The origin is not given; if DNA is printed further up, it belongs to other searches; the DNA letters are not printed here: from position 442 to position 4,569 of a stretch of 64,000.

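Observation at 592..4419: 1275-aa fusion of MMPL exporter, lysophospholipid acyltransferase and SAM methyltransferase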

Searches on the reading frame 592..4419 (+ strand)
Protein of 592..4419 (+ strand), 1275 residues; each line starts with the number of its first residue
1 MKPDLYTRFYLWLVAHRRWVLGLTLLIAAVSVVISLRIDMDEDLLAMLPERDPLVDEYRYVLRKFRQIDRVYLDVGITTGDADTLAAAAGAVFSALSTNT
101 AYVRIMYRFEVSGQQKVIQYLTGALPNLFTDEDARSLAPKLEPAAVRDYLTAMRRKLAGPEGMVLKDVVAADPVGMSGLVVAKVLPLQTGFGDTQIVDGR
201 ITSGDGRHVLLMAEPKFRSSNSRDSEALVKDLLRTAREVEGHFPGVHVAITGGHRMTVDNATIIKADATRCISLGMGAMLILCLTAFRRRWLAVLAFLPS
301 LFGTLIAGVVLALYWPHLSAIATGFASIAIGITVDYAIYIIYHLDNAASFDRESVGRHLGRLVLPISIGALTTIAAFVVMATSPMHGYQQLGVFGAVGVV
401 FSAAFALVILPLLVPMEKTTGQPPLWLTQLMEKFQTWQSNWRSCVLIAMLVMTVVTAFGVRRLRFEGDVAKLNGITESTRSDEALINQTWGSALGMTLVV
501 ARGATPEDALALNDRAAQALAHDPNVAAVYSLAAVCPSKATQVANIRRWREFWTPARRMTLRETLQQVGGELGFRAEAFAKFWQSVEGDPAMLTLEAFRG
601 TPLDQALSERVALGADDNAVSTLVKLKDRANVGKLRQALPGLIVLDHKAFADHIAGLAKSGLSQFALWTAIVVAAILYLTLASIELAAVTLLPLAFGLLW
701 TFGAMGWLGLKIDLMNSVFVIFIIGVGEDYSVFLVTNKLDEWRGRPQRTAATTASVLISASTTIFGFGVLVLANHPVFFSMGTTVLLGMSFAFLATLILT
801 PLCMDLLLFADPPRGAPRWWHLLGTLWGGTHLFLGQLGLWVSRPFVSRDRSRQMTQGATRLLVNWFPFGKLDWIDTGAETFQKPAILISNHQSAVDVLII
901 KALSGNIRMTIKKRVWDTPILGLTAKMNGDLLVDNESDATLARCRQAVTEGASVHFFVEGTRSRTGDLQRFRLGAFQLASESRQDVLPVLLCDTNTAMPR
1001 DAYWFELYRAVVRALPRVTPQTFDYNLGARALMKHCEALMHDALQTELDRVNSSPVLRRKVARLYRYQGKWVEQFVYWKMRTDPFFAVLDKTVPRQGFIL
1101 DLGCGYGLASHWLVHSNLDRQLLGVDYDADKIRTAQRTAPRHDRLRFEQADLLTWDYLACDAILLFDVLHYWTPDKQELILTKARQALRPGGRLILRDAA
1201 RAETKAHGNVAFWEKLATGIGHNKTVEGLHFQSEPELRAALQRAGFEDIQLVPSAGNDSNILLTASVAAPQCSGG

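Call 4: search_protein_families(library=pfam, proteins=[window:592-4419:+], max_evalue=0.1)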
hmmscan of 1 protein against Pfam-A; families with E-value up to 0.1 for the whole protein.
window:592-4419:+ (1275 aa): 13 families
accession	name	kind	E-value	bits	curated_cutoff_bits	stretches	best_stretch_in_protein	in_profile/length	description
PF03176.21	MMPL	-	3e-23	82.8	20.5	2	654-825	137-324/333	MMPL family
PF01553.26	Acyltransferase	-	3.4e-18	66.2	23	1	877-989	6-129/132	Acyltransferase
PF13649.12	Methyltransf_25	-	9.9e-15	55.5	27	1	1099-1192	1-97/97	Methyltransferase domain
PF08242.18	Methyltransf_12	-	6e-14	53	30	1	1100-1194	1-98/98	Methyltransferase domain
PF08241.18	Methyltransf_11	-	2.7e-12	47.6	21.2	1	1100-1196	1-95/95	Methyltransferase domain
PF13489.12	Methyltransf_23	-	8.1e-11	42.4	27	1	1094-1250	21-163/164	Methyltransferase domain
PF13847.12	Methyltransf_31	-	2.2e-10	40.8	27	1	1099-1200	7-113/145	Methyltransferase domain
PF05175.20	MTS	-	2.8e-07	30.8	23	1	1088-1196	22-138/170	Methyltransferase small domain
PF00891.24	Methyltransf_2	-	1.4e-06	28.3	22.3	1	1099-1203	66-171/210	O-methyltransferase domain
PF02460.24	Patched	-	0.0022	18.2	23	1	682-797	26-149/156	Patched SSD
PF01739.24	CheR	-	0.0024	17.8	27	1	1143-1196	118-173/195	CheR methyltransferase, SAM binding domain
PF02353.26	CMAS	-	0.025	14.3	27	1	1099-1204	66-172/273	Mycolic acid cyclopropane synthetase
PF10361.14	DUF2434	-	0.027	13.9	25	1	379-472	30-122/294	Protein of unknown function (DUF2434)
